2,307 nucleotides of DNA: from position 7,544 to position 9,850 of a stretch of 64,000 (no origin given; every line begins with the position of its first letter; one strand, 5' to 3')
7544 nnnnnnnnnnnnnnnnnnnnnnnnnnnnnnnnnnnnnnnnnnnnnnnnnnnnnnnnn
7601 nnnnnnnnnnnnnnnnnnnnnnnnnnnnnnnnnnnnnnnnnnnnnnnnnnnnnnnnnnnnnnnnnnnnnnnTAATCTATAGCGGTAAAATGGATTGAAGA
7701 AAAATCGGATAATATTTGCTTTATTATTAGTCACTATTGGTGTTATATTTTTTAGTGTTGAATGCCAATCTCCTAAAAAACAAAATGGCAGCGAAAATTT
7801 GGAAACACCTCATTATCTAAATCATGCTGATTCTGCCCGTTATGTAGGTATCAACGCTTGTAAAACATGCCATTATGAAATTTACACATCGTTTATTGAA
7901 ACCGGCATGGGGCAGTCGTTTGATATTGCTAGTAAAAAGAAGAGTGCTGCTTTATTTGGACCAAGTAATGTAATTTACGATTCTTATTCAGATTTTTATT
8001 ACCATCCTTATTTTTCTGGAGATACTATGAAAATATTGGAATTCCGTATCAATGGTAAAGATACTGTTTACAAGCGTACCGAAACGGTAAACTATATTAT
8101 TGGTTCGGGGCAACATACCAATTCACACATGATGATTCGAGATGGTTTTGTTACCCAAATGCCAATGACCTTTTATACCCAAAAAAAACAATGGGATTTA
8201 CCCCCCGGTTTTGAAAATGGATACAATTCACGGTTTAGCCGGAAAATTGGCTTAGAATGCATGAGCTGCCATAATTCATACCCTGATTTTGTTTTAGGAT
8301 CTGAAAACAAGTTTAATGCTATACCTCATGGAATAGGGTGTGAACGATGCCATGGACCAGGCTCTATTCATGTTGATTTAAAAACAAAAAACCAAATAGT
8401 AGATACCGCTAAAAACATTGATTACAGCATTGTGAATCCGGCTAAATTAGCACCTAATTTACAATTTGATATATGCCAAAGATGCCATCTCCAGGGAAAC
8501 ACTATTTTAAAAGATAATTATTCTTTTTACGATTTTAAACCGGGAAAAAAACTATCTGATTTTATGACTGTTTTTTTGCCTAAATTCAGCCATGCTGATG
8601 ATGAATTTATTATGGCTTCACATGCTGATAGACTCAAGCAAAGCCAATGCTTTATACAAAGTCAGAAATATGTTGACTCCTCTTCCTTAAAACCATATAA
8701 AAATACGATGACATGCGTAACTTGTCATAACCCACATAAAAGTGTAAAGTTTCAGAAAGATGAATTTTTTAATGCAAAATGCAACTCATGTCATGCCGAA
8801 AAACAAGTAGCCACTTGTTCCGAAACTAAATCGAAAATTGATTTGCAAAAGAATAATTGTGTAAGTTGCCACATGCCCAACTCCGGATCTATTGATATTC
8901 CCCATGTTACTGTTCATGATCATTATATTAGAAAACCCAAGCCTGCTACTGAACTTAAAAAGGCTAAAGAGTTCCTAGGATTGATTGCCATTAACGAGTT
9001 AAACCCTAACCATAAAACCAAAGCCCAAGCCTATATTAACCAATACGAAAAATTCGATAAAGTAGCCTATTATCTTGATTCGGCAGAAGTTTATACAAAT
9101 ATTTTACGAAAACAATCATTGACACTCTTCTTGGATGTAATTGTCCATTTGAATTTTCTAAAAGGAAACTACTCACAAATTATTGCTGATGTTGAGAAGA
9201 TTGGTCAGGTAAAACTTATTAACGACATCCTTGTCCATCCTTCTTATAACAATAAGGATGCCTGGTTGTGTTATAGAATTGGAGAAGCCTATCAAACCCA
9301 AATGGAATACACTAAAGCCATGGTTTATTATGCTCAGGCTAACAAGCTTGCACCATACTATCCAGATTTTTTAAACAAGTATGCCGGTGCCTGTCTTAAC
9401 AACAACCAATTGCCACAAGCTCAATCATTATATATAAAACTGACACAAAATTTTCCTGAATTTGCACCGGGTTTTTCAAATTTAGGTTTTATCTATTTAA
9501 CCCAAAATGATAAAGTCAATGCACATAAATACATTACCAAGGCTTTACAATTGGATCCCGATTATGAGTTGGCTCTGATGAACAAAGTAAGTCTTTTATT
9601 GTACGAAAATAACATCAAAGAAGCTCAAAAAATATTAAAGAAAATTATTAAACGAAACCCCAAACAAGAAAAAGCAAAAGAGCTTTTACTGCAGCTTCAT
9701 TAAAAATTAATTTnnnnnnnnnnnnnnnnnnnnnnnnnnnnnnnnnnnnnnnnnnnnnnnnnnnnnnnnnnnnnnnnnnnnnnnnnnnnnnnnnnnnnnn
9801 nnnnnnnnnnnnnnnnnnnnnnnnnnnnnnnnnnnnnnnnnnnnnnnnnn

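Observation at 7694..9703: Seven-haem c-type cytochrome fused to a TPR domain in a housekeeping neighbourhood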

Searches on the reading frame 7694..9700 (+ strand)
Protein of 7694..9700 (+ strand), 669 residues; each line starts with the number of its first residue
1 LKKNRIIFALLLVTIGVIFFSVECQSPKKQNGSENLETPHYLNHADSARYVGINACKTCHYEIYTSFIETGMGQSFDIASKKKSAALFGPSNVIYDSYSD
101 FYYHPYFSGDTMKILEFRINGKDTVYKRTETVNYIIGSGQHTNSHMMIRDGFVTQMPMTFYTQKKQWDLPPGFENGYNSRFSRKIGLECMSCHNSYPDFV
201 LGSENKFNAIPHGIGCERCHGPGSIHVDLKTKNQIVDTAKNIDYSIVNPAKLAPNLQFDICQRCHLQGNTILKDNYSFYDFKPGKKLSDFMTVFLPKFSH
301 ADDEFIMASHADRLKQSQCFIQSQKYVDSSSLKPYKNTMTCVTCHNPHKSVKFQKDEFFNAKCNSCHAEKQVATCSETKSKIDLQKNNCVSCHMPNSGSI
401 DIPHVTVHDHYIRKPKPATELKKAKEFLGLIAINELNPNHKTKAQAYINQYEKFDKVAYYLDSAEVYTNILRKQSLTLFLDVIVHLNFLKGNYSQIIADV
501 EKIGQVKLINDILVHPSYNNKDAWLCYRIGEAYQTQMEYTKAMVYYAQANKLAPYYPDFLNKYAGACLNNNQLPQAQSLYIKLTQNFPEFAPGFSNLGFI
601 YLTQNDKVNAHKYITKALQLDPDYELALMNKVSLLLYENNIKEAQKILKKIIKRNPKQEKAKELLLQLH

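Call 4: search_protein_families(library=pfam, proteins=[window:7694-9700:+], max_evalue=1)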
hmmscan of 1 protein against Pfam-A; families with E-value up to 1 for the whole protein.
window:7694-9700:+ (669 aa): 19 families
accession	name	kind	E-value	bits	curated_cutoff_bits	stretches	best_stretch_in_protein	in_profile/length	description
PF14559.12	TPR_19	-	1.5e-12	48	25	2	604-667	4-67/68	Tetratricopeptide repeat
PF22113.1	Mtrc-MtrF_II-IV_dom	-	1.2e-10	41.6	30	2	188-354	8-172/176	Outer membrane cytochrome MtrC/MtrF-like, domains II/IV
PF00515.34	TPR_1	-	2.2e-09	37.2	27.8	2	593-624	3-34/34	Tetratricopeptide repeat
PF07719.23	TPR_2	-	2.7e-09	36.9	27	1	593-624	3-34/34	Tetratricopeptide repeat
PF13428.12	TPR_14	-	3.1e-09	37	23.5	1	631-668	7-44/44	Tetratricopeptide repeat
PF13181.12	TPR_8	-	1.2e-08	34.9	25.7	3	596-624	6-34/34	Tetratricopeptide repeat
PF14522.11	Cytochrome_C7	-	4e-08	33.4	24.8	3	337-393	12-66/67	Cytochrome c7 and related cytochrome c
PF13435.11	Cytochrome_C554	-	3.8e-07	31.4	20.8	1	187-221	49-84/84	Cytochrome c554 and c-prime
PF23914.1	TPR_CcmH_CycH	-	3e-06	27.6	42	2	588-665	47-127/158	Cytochrome c-type biogenesis protein H TPR domain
PF09699.15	Paired_CXXCH_1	-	4.3e-06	26.7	20.6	1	334-371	3-40/41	Doubled CXXCH motif (Paired_CXXCH_1)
PF14537.11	Cytochrom_c3_2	-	0.00043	21.1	25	2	336-395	4-66/79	Cytochrome c3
PF25062.1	ARM_TT21_N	-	0.0042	17.3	40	1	572-658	115-201/222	Tetratricopeptide repeat protein 21 N-terminal ARM repeat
PF13174.12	TPR_6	-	0.0043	18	26.3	0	635-657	9-32/33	Tetratricopeptide repeat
PF13432.12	TPR_16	-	0.025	15.5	32.7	0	568-624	8-64/65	Tetratricopeptide repeat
PF13442.11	Cytochrome_CBB3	-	0.026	15.3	27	0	357-373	8-24/68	Cytochrome C oxidase, cbb3-type, subunit III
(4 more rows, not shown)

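Call 5: search_protein_families(library=ncbifam, proteins=[window:7694-9700:+], max_evalue=1)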
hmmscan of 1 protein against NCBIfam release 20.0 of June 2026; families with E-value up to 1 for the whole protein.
window:7694-9700:+ (669 aa): 27 families (the best 25 are shown)
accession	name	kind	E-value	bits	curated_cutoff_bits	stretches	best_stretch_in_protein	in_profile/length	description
NF041028.1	decahem_GSU2203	exception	1.9e-19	70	325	2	188-396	38-232/317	GSU2203 family decaheme c-type cytochrome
TIGR02917.1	PEP_TPR_lipo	equivalog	3.4e-13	48.4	312.2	1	519-667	563-711/899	XrtA/PEP-CTERM system TPR-repeat protein PrsT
TIGR02521.1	type_IV_pilW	equivalog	3e-12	46.6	154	1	529-667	71-209/234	type IV pilus biogenesis/stability protein PilW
TIGR03508.1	decahem_SO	subfamily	3.9e-12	46.2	192.2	1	189-396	5-199/258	DmsE family decaheme c-type cytochrome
TIGR03507.1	decahem_SO1788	subfamily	1.2e-08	34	209.3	2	329-529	234-424/672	OmcA/MtrC family decaheme c-type cytochrome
NF041198.1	UshA_like_PCGU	equivalog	1.2e-07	30.8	275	2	183-236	439-496/519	UshA-like (seleno)protein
TIGR03939.1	PGA_TPR_OMP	equivalog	1.2e-07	30.4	366.65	1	529-656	92-215/800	poly-beta-1,6 N-acetyl-D-glucosamine export porin PgaA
NF033920.0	C39_PA2778_fam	equivalog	1e-06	28.3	150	2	535-622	168-255/255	PA2778 family cysteine peptidase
NF033758.1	gliding_GltE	equivalog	2.2e-05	23.6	225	2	581-661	215-292/411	adventurous gliding motility TPR repeat lipoprotein GltE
NF052304.1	CdsG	equivalog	0.0005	20.3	170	1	597-665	14-82/133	CdsG family type III secretion system protein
NF008391.2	PRK11189.1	equivalog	0.0006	19.4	250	1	588-657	96-165/297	lipoprotein NlpI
TIGR02795.1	tol_pal_ybgF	equivalog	0.00089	19.8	90.1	2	527-589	43-108/119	tol-pal system protein YbgF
NF040959.1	MamA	equivalog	0.0009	18.7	200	1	596-660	76-140/204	magnetosome protein MamA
NF052400.1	M48_BAM_BepA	equivalog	0.001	17.9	570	1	553-667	301-417/483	beta-barrel assembly-enhancing protease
NF002725.1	PRK02603.1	equivalog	0.0011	19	143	1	518-552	30-64/173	photosystem I assembly protein Ycf3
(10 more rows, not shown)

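Call 6: find_homologous_proteins(query=window:7694-9700:+, max_evalue=0.00001)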
Query window:7694-9700:+ (669 aa): 6485 proteins with E <= 0.00001 among 8000 candidates; the best 120 are listed.
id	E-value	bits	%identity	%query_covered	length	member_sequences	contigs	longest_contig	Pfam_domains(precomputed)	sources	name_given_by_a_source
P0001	0.0e+0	1558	100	100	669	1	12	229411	PF14559.13,PF23914.2,PF09699.16,PF13435.12,PF00515.35,PF13428.13,PF13181.13,PF07719.24,PF14522.12,PF22113.2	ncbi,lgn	-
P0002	0.0e+0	1051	67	100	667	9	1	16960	PF14559.13,PF13431.13,PF23914.2,PF13435.12,PF00515.35,PF13432.13,PF13428.13,PF13181.13,PF07719.24,PF14522.12,PF22113.2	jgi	jgi:tetratricopeptide (TPR) repeat protein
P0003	0.0e+0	1046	68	98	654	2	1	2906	PF13431.13,PF23914.2,PF13428.13,PF14522.12,PF13374.13,PF14559.13,PF13435.12,PF00515.35,PF13424.13,PF13432.13,PF13181.13,PF07719.24,PF22113.2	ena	-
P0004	0.0e+0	1043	69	94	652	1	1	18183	PF23914.2,PF13176.13,PF13428.13,PF14522.12,PF14559.13,PF13435.12,PF00515.35,PF13424.13,PF13432.13,PF13181.13,PF07719.24,PF22113.2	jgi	jgi:tetratricopeptide (TPR) repeat protein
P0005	0.0e+0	1042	66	100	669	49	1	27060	PF14559.13,PF13431.13,PF23914.2,PF13435.12,PF00515.35,PF13428.13,PF13181.13,PF07719.24,PF14522.12,PF22113.2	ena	-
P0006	0.0e+0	1041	67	97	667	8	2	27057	PF13431.13,PF23914.2,PF13428.13,PF14522.12,PF14559.13,PF13435.12,PF00515.35,PF13424.13,PF13432.13,PF13181.13,PF07719.24,PF13174.13,PF22113.2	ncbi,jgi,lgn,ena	jgi:tetratricopeptide (TPR) repeat protein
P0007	0.0e+0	1039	67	98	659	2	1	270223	PF14559.13,PF13431.13,PF23914.2,PF00515.35,PF13424.13,PF13428.13,PF13181.13,PF07719.24,PF14522.12,PF22113.2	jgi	jgi:tetratricopeptide (TPR) repeat protein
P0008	0.0e+0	1032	65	100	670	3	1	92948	PF14559.13,PF13431.13,PF23914.2,PF13435.12,PF00515.35,PF13432.13,PF13428.13,PF13181.13,PF07719.24,PF14522.12,PF22113.2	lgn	-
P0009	0.0e+0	1032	66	100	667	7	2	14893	PF13431.13,PF23914.2,PF25062.2,PF13428.13,PF14522.12,PF14559.13,PF00515.35,PF13424.13,PF13432.13,PF13181.13,PF07719.24,PF13174.13,PF22113.2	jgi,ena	-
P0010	0.0e+0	1023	66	99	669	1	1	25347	PF13431.13,PF23914.2,PF09699.16,PF13428.13,PF14522.12,PF14559.13,PF13435.12,PF00515.35,PF13424.13,PF13432.13,PF13181.13,PF07719.24,PF13174.13,PF22113.2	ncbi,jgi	jgi:tetratricopeptide (TPR) repeat protein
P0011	0.0e+0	1020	66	99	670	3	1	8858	PF14559.13,PF13431.13,PF23914.2,PF13435.12,PF00515.35,PF13424.13,PF13428.13,PF13181.13,PF07719.24,PF14522.12,PF22113.2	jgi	jgi:tetratricopeptide (TPR) repeat protein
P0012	0.0e+0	1017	65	100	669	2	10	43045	PF13431.13,PF23914.2,PF14537.12,PF25062.2,PF13414.13,PF13428.13,PF14522.12,PF14559.13,PF13435.12,PF00515.35,PF13424.13,PF13432.13,PF13181.13,PF07719.24,PF13174.13,PF22113.2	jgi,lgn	jgi:tetratricopeptide (TPR) repeat protein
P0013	0.0e+0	1017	64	100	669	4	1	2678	PF13431.13,PF23914.2,PF14537.12,PF13414.13,PF13428.13,PF14522.12,PF14559.13,PF13435.12,PF00515.35,PF13424.13,PF13432.13,PF13181.13,PF07719.24,PF13174.13,PF22113.2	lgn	-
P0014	0.0e+0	1016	65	97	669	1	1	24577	PF14559.13,PF23914.2,PF13435.12,PF00515.35,PF13428.13,PF13181.13,PF07719.24,PF14522.12,PF22113.2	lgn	-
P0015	0.0e+0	1015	65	100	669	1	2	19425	PF13431.13,PF23914.2,PF09699.16,PF13428.13,PF14522.12,PF14559.13,PF13435.12,PF00515.35,PF13424.13,PF13432.13,PF13181.13,PF07719.24,PF13174.13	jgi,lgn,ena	jgi:tetratricopeptide (TPR) repeat protein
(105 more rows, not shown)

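Call 8: find_encoding_contigs(protein=P0001, flank=10000, max_places=4)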
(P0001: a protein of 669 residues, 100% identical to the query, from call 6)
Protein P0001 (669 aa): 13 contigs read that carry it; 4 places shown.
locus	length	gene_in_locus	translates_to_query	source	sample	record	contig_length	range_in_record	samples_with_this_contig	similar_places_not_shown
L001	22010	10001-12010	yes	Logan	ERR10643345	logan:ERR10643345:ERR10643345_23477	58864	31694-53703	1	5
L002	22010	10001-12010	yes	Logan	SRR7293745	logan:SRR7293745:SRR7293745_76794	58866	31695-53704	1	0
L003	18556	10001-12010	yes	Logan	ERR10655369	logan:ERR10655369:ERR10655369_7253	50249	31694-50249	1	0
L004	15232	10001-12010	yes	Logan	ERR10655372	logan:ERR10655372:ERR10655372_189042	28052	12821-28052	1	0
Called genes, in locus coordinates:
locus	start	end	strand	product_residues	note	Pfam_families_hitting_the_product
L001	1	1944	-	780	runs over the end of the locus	PF02706:Wzz, PF13807:GNVR, PF13614:AAA_31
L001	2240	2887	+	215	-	PF02660:G3P_acyltransf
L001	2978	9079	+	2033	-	PF07676:PD40 (weak), PF05036:SPOR (faint)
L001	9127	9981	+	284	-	PF17827:PrmC_N (weak), PF05175:MTS, PF06325:PrmA, PF13847:Methyltransf_31, PF08241:Methyltransf_11 (weak), PF13649:Methyltransf_25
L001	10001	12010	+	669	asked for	PF09699:Paired_CXXCH_1 (faint), PF14522:Cytochrome_C7 (faint), PF13435:Cytochrome_C554 (faint), PF22113:Mtrc-MtrF_II-IV_dom (weak), PF13181:TPR_8 (faint), PF00515:TPR_1 (faint), PF07719:TPR_2 (faint), PF14559:TPR_19 (weak), +2 more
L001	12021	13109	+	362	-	PF02618:YceG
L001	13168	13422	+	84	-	-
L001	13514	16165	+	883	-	PF18921:Cyanophycin_syn, PF02786:CPSase_L_D2 (weak), PF08443:RimK (weak), PF02222:ATP-grasp (weak), PF08245:Mur_ligase_M, PF02875:Mur_ligase_C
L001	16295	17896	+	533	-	PF00009:GTP_EFTU, PF01926:MMR_HSR1, PF22042:EF-G_D2, PF16658:RF3_C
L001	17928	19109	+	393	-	PF17785:PUA_3, PF10672:Methyltrans_SAM, PF03602:Cons_hypoth95, PF05175:MTS (weak)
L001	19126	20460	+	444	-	PF01554:MatE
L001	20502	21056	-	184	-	PF01923:Cob_adeno_trans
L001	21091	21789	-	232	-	-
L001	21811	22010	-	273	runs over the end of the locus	PF00106:adh_short, PF13561:adh_short_C2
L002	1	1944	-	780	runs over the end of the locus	PF02706:Wzz, PF13807:GNVR, PF13614:AAA_31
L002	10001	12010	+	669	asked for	PF09699:Paired_CXXCH_1 (faint), PF14522:Cytochrome_C7 (faint), PF13435:Cytochrome_C554 (faint), PF22113:Mtrc-MtrF_II-IV_dom (weak), PF13181:TPR_8 (faint), PF00515:TPR_1 (faint), PF07719:TPR_2 (faint), PF14559:TPR_19 (weak), +2 more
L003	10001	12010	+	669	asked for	PF09699:Paired_CXXCH_1 (faint), PF14522:Cytochrome_C7 (faint), PF13435:Cytochrome_C554 (faint), PF22113:Mtrc-MtrF_II-IV_dom (weak), PF13181:TPR_8 (faint), PF00515:TPR_1 (faint), PF07719:TPR_2 (faint), PF14559:TPR_19 (weak), +2 more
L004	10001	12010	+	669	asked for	PF09699:Paired_CXXCH_1 (faint), PF14522:Cytochrome_C7 (faint), PF13435:Cytochrome_C554 (faint), PF22113:Mtrc-MtrF_II-IV_dom (weak), PF13181:TPR_8 (faint), PF00515:TPR_1 (faint), PF07719:TPR_2 (faint), PF14559:TPR_19 (weak), +2 more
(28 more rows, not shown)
